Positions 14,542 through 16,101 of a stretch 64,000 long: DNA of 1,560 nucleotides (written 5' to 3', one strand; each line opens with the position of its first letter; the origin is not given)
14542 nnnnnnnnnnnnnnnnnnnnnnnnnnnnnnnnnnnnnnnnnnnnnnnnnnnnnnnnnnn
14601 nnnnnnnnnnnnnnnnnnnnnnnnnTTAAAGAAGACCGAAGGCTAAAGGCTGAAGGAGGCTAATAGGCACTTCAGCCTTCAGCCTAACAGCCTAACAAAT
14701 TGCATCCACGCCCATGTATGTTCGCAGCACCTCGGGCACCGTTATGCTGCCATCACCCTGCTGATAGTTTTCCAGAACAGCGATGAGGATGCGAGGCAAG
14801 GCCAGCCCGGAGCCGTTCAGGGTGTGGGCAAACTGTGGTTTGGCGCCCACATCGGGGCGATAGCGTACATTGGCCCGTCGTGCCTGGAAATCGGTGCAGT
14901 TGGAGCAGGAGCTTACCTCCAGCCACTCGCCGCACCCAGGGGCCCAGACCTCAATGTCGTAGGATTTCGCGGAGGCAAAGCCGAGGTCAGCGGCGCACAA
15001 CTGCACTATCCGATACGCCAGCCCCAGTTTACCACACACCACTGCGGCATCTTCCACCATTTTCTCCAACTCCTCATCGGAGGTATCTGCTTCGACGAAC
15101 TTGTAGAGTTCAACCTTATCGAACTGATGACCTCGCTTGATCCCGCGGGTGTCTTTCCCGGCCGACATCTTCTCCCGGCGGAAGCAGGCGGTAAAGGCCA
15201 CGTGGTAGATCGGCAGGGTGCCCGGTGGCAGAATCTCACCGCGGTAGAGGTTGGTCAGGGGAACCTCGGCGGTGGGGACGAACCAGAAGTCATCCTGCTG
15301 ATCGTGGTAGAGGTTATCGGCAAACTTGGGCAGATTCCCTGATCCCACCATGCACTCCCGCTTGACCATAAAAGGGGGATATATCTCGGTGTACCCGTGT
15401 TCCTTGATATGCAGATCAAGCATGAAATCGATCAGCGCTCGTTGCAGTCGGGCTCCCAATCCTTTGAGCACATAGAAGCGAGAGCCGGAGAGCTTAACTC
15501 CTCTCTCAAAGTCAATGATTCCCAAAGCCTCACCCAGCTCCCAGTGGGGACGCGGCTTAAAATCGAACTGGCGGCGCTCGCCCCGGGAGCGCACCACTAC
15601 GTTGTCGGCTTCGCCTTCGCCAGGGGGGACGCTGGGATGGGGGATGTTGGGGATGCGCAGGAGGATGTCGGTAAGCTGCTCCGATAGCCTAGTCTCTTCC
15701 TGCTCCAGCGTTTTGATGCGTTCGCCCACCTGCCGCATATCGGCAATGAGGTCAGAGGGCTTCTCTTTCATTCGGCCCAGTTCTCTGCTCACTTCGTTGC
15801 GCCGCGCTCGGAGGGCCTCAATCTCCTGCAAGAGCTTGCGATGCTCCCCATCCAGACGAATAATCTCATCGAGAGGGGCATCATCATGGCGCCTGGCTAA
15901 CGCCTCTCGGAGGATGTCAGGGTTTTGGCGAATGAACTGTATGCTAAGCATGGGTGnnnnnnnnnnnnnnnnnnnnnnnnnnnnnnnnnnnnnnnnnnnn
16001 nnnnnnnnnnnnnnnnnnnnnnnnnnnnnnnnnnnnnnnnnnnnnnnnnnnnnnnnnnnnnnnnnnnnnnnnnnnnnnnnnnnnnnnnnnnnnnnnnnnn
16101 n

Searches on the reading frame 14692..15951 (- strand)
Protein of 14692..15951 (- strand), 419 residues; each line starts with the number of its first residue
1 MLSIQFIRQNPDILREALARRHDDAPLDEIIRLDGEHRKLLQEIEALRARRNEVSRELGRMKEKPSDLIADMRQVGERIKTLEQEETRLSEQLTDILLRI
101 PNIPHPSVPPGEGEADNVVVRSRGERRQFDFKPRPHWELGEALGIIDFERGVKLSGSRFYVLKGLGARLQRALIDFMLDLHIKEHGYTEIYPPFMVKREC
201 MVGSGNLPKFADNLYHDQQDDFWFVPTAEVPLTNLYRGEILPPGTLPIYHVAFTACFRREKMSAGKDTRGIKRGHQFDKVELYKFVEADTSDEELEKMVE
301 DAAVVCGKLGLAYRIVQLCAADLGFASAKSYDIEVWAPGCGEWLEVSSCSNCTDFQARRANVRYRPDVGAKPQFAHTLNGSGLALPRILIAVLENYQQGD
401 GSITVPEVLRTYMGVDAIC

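Call 54: search_protein_families(library=pfam, proteins=[window:14692-15951:-], max_evalue=0.001)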
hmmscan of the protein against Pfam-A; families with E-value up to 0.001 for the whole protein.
window:14692-15951:- (419 aa): 2 families
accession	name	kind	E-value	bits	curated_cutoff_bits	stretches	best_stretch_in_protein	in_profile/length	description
PF00587.30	tRNA-synt_2b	-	1.6e-34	119.9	29.3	1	217-396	6-179/179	tRNA synthetase class II core domain (G, H, P, S and T)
PF02403.27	Seryl_tRNA_N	-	2.6e-28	98.9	28.2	1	1-104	1-108/108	Seryl-tRNA synthetase N-terminal domain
